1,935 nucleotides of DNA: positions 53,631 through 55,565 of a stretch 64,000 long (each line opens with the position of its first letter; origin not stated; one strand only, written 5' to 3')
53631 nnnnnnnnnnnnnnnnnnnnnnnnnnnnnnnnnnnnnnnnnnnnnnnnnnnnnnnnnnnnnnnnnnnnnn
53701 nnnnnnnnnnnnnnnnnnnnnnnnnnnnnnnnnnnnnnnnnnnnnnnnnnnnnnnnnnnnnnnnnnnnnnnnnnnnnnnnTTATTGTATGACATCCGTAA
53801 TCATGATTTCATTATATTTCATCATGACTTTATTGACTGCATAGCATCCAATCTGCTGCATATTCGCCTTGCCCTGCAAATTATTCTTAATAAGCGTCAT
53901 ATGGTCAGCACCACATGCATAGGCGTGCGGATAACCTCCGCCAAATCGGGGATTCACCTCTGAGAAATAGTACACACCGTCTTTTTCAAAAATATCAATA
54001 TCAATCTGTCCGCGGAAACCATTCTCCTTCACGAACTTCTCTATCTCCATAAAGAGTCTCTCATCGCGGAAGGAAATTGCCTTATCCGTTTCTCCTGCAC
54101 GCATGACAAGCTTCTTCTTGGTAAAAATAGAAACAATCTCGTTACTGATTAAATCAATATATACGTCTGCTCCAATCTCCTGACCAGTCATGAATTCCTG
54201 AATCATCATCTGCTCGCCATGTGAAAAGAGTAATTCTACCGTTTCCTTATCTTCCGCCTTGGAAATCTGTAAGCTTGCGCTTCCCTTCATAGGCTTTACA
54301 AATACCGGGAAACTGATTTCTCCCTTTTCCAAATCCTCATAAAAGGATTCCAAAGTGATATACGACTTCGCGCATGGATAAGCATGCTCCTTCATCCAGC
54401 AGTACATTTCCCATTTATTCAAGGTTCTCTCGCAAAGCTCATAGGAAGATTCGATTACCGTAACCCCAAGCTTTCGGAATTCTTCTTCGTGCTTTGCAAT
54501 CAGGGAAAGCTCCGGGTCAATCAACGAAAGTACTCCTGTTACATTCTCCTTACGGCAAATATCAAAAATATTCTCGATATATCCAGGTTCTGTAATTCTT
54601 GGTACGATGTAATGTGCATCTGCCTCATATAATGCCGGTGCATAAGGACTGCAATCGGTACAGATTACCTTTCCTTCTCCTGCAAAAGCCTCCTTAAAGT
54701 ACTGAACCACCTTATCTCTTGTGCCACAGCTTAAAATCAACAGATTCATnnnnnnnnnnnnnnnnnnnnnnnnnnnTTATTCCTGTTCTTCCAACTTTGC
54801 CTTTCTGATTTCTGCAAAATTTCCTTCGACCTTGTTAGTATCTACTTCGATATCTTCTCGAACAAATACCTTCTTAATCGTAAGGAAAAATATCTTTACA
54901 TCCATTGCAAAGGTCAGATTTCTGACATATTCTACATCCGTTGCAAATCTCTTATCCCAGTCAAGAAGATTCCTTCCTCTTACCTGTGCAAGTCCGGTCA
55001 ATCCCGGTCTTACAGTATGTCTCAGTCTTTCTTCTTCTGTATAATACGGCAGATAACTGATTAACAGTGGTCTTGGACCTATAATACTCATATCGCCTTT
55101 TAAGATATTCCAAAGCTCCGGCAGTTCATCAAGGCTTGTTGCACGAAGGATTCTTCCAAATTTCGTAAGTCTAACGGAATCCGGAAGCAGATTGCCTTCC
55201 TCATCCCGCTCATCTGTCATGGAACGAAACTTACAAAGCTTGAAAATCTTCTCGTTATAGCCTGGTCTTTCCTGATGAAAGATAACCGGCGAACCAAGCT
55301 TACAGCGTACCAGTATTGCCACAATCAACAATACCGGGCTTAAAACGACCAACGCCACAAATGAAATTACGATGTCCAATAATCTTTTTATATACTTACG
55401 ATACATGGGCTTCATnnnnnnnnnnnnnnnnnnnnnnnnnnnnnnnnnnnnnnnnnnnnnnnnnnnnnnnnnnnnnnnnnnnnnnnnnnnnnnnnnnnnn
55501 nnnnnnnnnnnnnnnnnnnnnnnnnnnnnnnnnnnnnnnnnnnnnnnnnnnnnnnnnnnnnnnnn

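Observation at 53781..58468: PglF-PglE-PglC-like set lacks PglD; an ATP-grasp ligase occupies the slot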

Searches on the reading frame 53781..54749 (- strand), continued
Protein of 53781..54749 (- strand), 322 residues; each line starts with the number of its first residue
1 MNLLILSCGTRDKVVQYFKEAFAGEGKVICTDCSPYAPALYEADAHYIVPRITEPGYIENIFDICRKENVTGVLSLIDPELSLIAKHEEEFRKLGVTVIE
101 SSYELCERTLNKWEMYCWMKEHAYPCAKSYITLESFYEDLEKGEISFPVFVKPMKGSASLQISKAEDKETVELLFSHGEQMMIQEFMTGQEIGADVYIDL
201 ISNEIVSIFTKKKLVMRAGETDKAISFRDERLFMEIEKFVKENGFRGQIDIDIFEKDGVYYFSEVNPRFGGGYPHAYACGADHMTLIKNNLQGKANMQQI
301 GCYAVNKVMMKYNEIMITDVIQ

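Call 68: search_protein_families(library=ncbifam, proteins=[L090:8001-8984:+, L086:8001-8996:+, L088:8614-9795:+, L090:8981-9655:+, L094:8592-9239:+], max_evalue=1e-8)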
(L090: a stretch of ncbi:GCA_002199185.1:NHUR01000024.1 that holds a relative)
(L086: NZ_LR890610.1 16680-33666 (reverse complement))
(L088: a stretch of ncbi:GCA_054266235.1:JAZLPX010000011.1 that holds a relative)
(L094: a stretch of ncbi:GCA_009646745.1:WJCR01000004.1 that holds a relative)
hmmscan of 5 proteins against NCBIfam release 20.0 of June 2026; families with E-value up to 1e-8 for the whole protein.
L090:8001-8984:+ (327 aa): 11 families
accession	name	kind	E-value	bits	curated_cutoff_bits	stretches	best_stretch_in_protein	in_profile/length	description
NF009405.0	PRK12767.1-4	equivalog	3.4e-93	312.2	390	1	5-322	2-318/320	carbamoyl phosphate synthase-like protein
NF009403.0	PRK12767.1-2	equivalog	1.6e-71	241.3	286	2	5-246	2-240/342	carbamoyl phosphate synthase-like protein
NF009406.0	PRK12767.1-5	equivalog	2.1e-71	240.7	271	1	3-327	2-327/327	carbamoyl phosphate synthase-like protein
NF009404.0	PRK12767.1-3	equivalog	2.7e-61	207.4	316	1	4-322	1-336/344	carbamoyl phosphate synthase-like protein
NF009402.0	PRK12767.1-1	equivalog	2.2e-47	161.5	218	1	4-292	3-297/329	carbamoyl phosphate synthase-like protein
NF053643.1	Ddl_archaea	equivalog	1.7e-18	66.7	500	1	39-278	30-279/367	putative pseudomurein biosynthesis ATP-grasp protein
TIGR03909.1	pyrrolys_PylC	equivalog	1.9e-11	43.3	248.3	1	65-294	53-274/374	3-methylornithine--L-lysine ligase PylC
NF002563.0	PRK02186.1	subfamily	4.1e-11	41.9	625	1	108-299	97-308/890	argininosuccinate lyase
NF002378.0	PRK01372.1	subfamily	1.9e-09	36.7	243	1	114-212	96-201/305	D-alanine--D-alanine ligase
NF040722.1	MfnD_Meth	equivalog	3.6e-09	36.5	400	0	180-272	157-252/288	tyramine--L-glutamate ligase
NF005315.0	PRK06849.1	equivalog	8.6e-09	34.9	406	0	55-273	56-278/389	hypothetical protein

L086:8001-8996:+ (331 aa): 12 families
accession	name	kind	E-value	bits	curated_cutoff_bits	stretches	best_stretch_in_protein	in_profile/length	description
NF009404.0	PRK12767.1-3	equivalog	2e-104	349.2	316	1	1-314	1-314/344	carbamoyl phosphate synthase-like protein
NF009405.0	PRK12767.1-4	equivalog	6.6e-70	235.6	390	1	1-306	1-288/320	carbamoyl phosphate synthase-like protein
NF009406.0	PRK12767.1-5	equivalog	1.1e-65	221.9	271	1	1-315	3-302/327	carbamoyl phosphate synthase-like protein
NF009403.0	PRK12767.1-2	equivalog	7e-46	157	286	1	1-260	1-241/342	carbamoyl phosphate synthase-like protein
NF009402.0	PRK12767.1-1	equivalog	6e-42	143.6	218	1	29-299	32-291/329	carbamoyl phosphate synthase-like protein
NF053643.1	Ddl_archaea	equivalog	7.8e-18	64.6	500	1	64-287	56-275/367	putative pseudomurein biosynthesis ATP-grasp protein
NF002563.0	PRK02186.1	subfamily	8.1e-16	57.4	625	1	102-231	98-216/890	argininosuccinate lyase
TIGR00768.1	rimK_fam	subfamily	7.7e-14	51.7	143.4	1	90-305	67-275/276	RimK family alpha-L-glutamate ligase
TIGR02144.1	LysX_arch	equivalog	5.8e-11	42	275.6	1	91-179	68-159/281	lysine biosynthesis protein LysX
NF002378.0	PRK01372.1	subfamily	1e-10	40.8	243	1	107-221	96-197/305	D-alanine--D-alanine ligase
TIGR03909.1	pyrrolys_PylC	equivalog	1.6e-09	37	248.3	0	67-291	59-260/374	3-methylornithine--L-lysine ligase PylC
NF003671.0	PRK05294.1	equivalog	8.4e-09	33.6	599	0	92-291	647-845/1058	carbamoyl-phosphate synthase large subunit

L088:8614-9795:+ (393 aa): 6 families
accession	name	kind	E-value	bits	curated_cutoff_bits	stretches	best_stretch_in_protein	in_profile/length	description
NF041039.1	FslC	exception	1.2e-40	139.6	500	1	7-380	27-414/418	rhizoferrin biosystnesis N-citrylornithine decarboxylase FslC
TIGR01048.1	lysA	equivalog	7.4e-40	136.7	297.9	1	5-382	22-407/417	diaminopimelate decarboxylase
TIGR03099.1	dCO2ase_PEP1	hypoth_equivalog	3.5e-21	75.7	478.45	1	7-358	24-384/398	pyridoxal-dependent decarboxylase, exosortase A system-associated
NF006515.0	PRK08961.1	equivalog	3.2e-17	61.8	802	1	6-357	501-845/861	bifunctional aspartate kinase/diaminopimelate decarboxylase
NF052544.1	OrLyDeCDokD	equivalog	3.8e-15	55.4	700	1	4-214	38-255/461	ornithine/lysine decarboxylase DokD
TIGR01047.1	nspC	equivalog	8.4e-14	50.8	409.05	1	7-389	2-378/380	carboxynorspermidine decarboxylase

L090:8981-9655:+ (224 aa): 15 families
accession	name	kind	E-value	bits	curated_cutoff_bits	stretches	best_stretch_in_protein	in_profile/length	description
TIGR02253.1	CTE7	subfamily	1.8e-37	129.3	169.75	1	1-218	1-220/221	TIGR02253 family HAD-type hydrolase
NF009804.0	PRK13288.1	equivalog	2.7e-18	66.2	218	1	1-221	2-209/215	pyrophosphatase PpaX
TIGR02254.1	YjjG_YfnB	equivalog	4.4e-18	65.6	159.9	1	3-221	2-222/223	YjjG family noncanonical pyrimidine nucleotidase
NF053830.1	RUBPPhHalo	equivalog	1.4e-15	57.5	330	1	74-219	87-231/234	ribulose-1,5-bisphosphate 5-phosphatase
NF006976.0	PRK09449.1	equivalog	2.2e-15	56.8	183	1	6-222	7-222/225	pyrimidine 5'-nucleotidase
TIGR01428.1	HAD_type_II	equivalog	2e-14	54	125.4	1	2-174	1-174/197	haloacid dehalogenase type II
TIGR02252.1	DREG-2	subfamily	5.5e-14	52.4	155.2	1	73-178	90-191/203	HAD hydrolase, REG-2-like, family IA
NF052576.1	PymNtasePynAStpc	equivalog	2.9e-12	46.7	350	1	54-222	66-227/229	pyrimidine 5'-nucleotidase PynA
TIGR01662.1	HAD-SF-IIIA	subfamily_domain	4.4e-11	43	44.6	0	87-180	23-127/141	HAD-IIIA family hydrolase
TIGR01549.1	HAD-SF-IA-v1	subfamily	5.5e-11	43.1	23.3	0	80-178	56-142/149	HAD-IA family hydrolase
NF009695.0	PRK13222.1-2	equivalog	2.9e-10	40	225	1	2-173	6-176/226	phosphoglycolate phosphatase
TIGR01449.2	PGP_bact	equivalog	6.2e-10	39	180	1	49-173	40-167/213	phosphoglycolate phosphatase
TIGR01681.1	HAD-SF-IIIC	subfamily_domain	1.4e-09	38.9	35.75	0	3-176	1-124/132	HAD-IIIC family phosphatase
TIGR01993.1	Pyr-5-nucltdase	equivalog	2.9e-09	37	142.9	1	4-173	2-166/183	pyrimidine 5'-nucleotidase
TIGR02247.1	HAD-1A3-hyp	subfamily_domain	3.3e-09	36.8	125.4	1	2-172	2-177/211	epoxide hydrolase N-terminal domain-like phosphatase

L094:8592-9239:+ (215 aa): 10 families
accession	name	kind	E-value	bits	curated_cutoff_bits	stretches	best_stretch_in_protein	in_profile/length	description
TIGR03570.1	NeuD_NnaD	subfamily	1.3e-68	230.6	160.8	1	4-203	1-202/202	NeuD/PglB/VioB family sugar acetyltransferase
NF002060.0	PRK00892.1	subfamily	2.6e-15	56.4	207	1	89-150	120-181/345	UDP-3-O-(3-hydroxymyristoyl)glucosamine N-acyltransferase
TIGR01853.1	lipid_A_lpxD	equivalog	6.8e-15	54.8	242.5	1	73-150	97-172/325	UDP-3-O-(3-hydroxymyristoyl)glucosamine N-acyltransferase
TIGR03532.1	DapD_Ac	equivalog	6.9e-15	55.3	231.75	1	89-207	87-213/231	2,3,4,5-tetrahydropyridine-2,6-dicarboxylate N-acetyltransferase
NF041874.1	EPS_EpsC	equivalog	6.2e-13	48.8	150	0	166-206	125-165/168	serine O-acetyltransferase EpsC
TIGR01172.1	cysE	equivalog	2.3e-11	44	210.65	0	86-173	59-150/162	serine O-acetyltransferase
NF003657.0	PRK05289.1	equivalog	1e-10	41.2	226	0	119-203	107-191/264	acyl-ACP--UDP-N-acetylglucosamine O-acyltransferase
NF008349.0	PRK11132.1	equivalog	9.6e-10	38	397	0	164-208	203-247/273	serine O-acetyltransferase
NF010935.0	PRK14355.1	equivalog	7.9e-09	34.6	718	0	70-145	240-312/459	bifunctional UDP-N-acetylglucosamine diphosphorylase/glucosamine-1-phosphate N-acetyltransferase GlmU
TIGR01852.1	lipid_A_lpxA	equivalog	8.3e-09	35.1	231.05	0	129-192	112-175/254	acyl-ACP--UDP-N-acetylglucosamine O-acyltransferase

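Call 77: predict_structure(alignment_id=A2)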
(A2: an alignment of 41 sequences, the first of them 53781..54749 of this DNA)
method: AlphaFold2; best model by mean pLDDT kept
length: 322 residues; sequences in the alignment: 41
mean_pLDDT: 92.5   pTM: 0.88
mean pLDDT of the five models: 92.5, 91.9, 91.3, 91.1, 90.6
residues with pLDDT >= 90: 265; 70-90: 48; 50-70: 9; < 50: 0
segments of 3 or more residues with pLDDT < 50: none
pLDDT, mean of each block of 10 residues (from residue 1): 95 93 95 95 97 95 98 93 96 96 92 94 94 97 95 75 89 90 92 96 96 83 93 97 94 94 87 88 95 96 94 81 65
secondary structure, 60 per line:
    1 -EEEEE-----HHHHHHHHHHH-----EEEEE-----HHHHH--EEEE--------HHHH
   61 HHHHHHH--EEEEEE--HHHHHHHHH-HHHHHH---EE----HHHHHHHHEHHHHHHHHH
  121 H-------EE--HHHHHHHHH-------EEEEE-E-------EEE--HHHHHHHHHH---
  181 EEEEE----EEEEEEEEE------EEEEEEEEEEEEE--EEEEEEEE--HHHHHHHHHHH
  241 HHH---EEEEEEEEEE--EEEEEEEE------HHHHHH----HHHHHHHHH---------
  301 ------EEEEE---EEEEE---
elements in order: E2-6 H12-22 E28-32 H38-42 E45-48 H57-67 E70-75 H78-86 H88-93 H103-110 H112-121 H133-141 E149-153 E163-165 H168-177 E181-185 E190-198 E205-217 E220-227 H230-243 E247-256 E259-266 H273-278 H283-291 E307-311 E315-319

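Call 79: fold_search(model_id=the predicted structure, library=pdb)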
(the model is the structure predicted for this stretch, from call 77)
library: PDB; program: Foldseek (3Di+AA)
matches with E <= 10: 1831; with E <= 0.001: 592
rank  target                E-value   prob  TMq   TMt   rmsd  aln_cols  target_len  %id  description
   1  2pn1                  6.7e-38  1.00  0.88  0.92   1.7       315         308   43  Crystal structure of carbamoylphosphate synthase large subunit (split gene in MJ) (ZP_00538348.1) from Exiguobacterium s (released 2007-05-08)
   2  5vyz_A                1.7e-18  1.00  0.74  0.23   4.6       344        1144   15  Crystal structure of Lactococcus lactis pyruvate carboxylase in complex with cyclic-di-AMP (released 2017-08-16)
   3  7zz3_C                2.1e-18  1.00  0.77  0.26   4.1       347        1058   15  Cryo-EM structure of "BC react" conformation of Lactococcus lactis pyruvate carboxylase with acetyl-CoA (released 2022-10-12)
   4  7zyy_A                2.9e-18  1.00  0.77  0.26   4.1       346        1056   14  Cryo-EM structure of Lactococcus lactis pyruvate carboxylase with acetyl-CoA (released 2022-10-12)
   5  2vpq_A                3.5e-18  1.00  0.77  0.57   4.2       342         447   16  Crystal structure of biotin carboxylase from S. aureus complexed with AMPPNP (released 2008-09-09)
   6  4ffl                  1.0e-17  1.00  0.71  0.65   3.7       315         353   15  PylC in complex with L-lysine (released 2012-09-19)
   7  7zz3_A                1.2e-17  1.00  0.76  0.24   4.3       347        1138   14  Cryo-EM structure of "BC react" conformation of Lactococcus lactis pyruvate carboxylase with acetyl-CoA (released 2022-10-12)
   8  5vyz_D                1.4e-17  1.00  0.73  0.23   4.7       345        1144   14  Crystal structure of Lactococcus lactis pyruvate carboxylase in complex with cyclic-di-AMP (released 2017-08-16)
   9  2dzd_B                1.4e-17  1.00  0.64  0.49   5.9       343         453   14  Crystal structure of the biotin carboxylase domain of pyruvate carboxylase (released 2007-09-25)
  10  7zz8_B                1.7e-17  1.00  0.76  0.26   4.0       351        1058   14  Cryo-EM structure of Lactococcus lactis pyruvate carboxylase with acetyl-CoA and cyclic di-AMP (released 2022-10-12)
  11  4ffr                  2.1e-17  1.00  0.71  0.66   4.9       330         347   15  SeMet-labeled PylC (remote) (released 2012-09-19)
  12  7zz3_B                2.3e-17  1.00  0.77  0.26   4.1       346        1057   15  Cryo-EM structure of "BC react" conformation of Lactococcus lactis pyruvate carboxylase with acetyl-CoA (released 2022-10-12)
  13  7wtb_B                2.4e-17  1.00  0.72  0.23   4.4       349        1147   15  Cryo-EM structure of human pyruvate carboxylase with acetyl-CoA (released 2022-11-09)
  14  7zz4                  2.7e-17  1.00  0.75  0.55   4.2       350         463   14  Cryo-EM structure of "BC closed" conformation of Lactococcus lactis pyruvate carboxylase with acetyl-CoA (released 2022-10-12)
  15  3tw6_B                2.9e-17  1.00  0.70  0.23   5.1       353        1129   14  Structure of Rhizobium etli pyruvate carboxylase T882A with the allosteric activator, acetyl coenzyme-A (released 2011-10-19)
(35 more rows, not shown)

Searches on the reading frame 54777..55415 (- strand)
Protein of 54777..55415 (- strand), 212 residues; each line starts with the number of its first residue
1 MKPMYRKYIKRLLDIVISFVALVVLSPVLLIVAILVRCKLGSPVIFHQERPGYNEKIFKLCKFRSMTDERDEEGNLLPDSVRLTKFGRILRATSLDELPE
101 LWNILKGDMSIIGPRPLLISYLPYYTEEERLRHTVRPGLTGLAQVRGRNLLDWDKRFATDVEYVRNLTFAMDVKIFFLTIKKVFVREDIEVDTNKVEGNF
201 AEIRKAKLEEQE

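Call 4: search_protein_families(library=pfam, proteins=[window:54777-55415:-])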
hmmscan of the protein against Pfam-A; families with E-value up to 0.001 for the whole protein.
window:54777-55415:- (212 aa): 1 family
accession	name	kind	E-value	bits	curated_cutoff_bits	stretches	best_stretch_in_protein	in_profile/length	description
PF02397.22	Bac_transf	-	8.5e-63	211.6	27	1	10-184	1-178/179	Bacterial sugar transferase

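Call 14: search_protein_families(library=ncbifam, proteins=[window:54777-55415:-], max_evalue=0.00001)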
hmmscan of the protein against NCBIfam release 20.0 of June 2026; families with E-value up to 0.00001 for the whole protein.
window:54777-55415:- (212 aa): 10 families
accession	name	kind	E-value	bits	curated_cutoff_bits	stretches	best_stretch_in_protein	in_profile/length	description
TIGR03025.1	EPS_sugtrans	subfamily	1.2e-70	239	295.55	1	6-187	254-442/445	exopolysaccharide biosynthesis polyprenyl glycosylphosphotransferase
TIGR03023.1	WcaJ_sugtrans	equivalog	1.3e-62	212.6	410.75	1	6-187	259-450/453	undecaprenyl-phosphate glucose phosphotransferase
TIGR03022.1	WbaP_sugtrans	subfamily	2.1e-55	188.8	403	2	82-187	348-453/456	undecaprenyl-phosphate galactose phosphotransferase WbaP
NF052601.1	undeca_RfbP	equivalog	1.5e-47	162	330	2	79-186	131-238/244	undecaprenyl-phosphate galactose phosphotransferase family protein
TIGR03013.1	EpsB_2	subfamily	8.6e-45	153.6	393.35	1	4-185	249-438/443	TIGR03013 family XrtA/PEP-CTERM system glycosyltransferase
NF007518.0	PRK10124.1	equivalog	1.4e-43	149.3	684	1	7-186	271-460/464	undecaprenyl-phosphate glucose phosphotransferase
NF041877.1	EPS_EpsZ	equivalog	1.2e-38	132.9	800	1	8-183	264-452/459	exopolysaccharide biosynthesis polyisoprenyl-phosphate hexose-1-phosphate transferase EpsZ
NF050817.1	PolSacchBiosHfsE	equivalog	2.1e-38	132.2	750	1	6-181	268-457/467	polysaccharide biosynthesis protein HfsE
NF011751.0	PRK15204.1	equivalog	3.1e-36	125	907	2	78-187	364-473/476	undecaprenyl-phosphate galactose phosphotransferase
NF045514.1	glycotran_HepC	equivalog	1.8e-23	83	140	1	7-118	114-213/220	heterocyst development glycosyltransferase HepC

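Call 73: search_solved_structures(query=window:54777-55415:-, max_evalue=1e-10)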
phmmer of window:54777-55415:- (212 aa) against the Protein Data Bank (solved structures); distinct sequences matched with E-value up to 1e-10: 7.
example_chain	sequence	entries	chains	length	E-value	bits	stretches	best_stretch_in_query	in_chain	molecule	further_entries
8g1n_A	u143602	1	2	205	7.9e-70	237.9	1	4-191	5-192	N,N'-diacetylbacilliosaminyl-1-phosphate transferase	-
8e37_B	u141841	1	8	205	2.9e-69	236.1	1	4-191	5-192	N,N'-diacetylbacilliosaminyl-1-phosphate transferase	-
30wc_A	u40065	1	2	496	1.2e-35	126.3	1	7-189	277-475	Undecaprenyl-phosphate galactose phosphotransferase WbaP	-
9s7s_A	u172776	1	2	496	1.2e-35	126.3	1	7-189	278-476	UDP-Gal::undecaprenolphosphate Gal-1-P transferase WbaP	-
9s8l_A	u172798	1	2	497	1.2e-35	126.3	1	7-189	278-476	UDP-Gal::undecaprenolphosphate Gal-1-P transferase WbaP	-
30us_A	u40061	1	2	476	2.1e-35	125.5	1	7-185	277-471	UDP-Gal::undecaprenolphosphate Gal-1-P transferase WbaP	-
8t53_A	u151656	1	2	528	4e-34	121.3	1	7-186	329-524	Undecaprenyl-phosphate galactose phosphotransferase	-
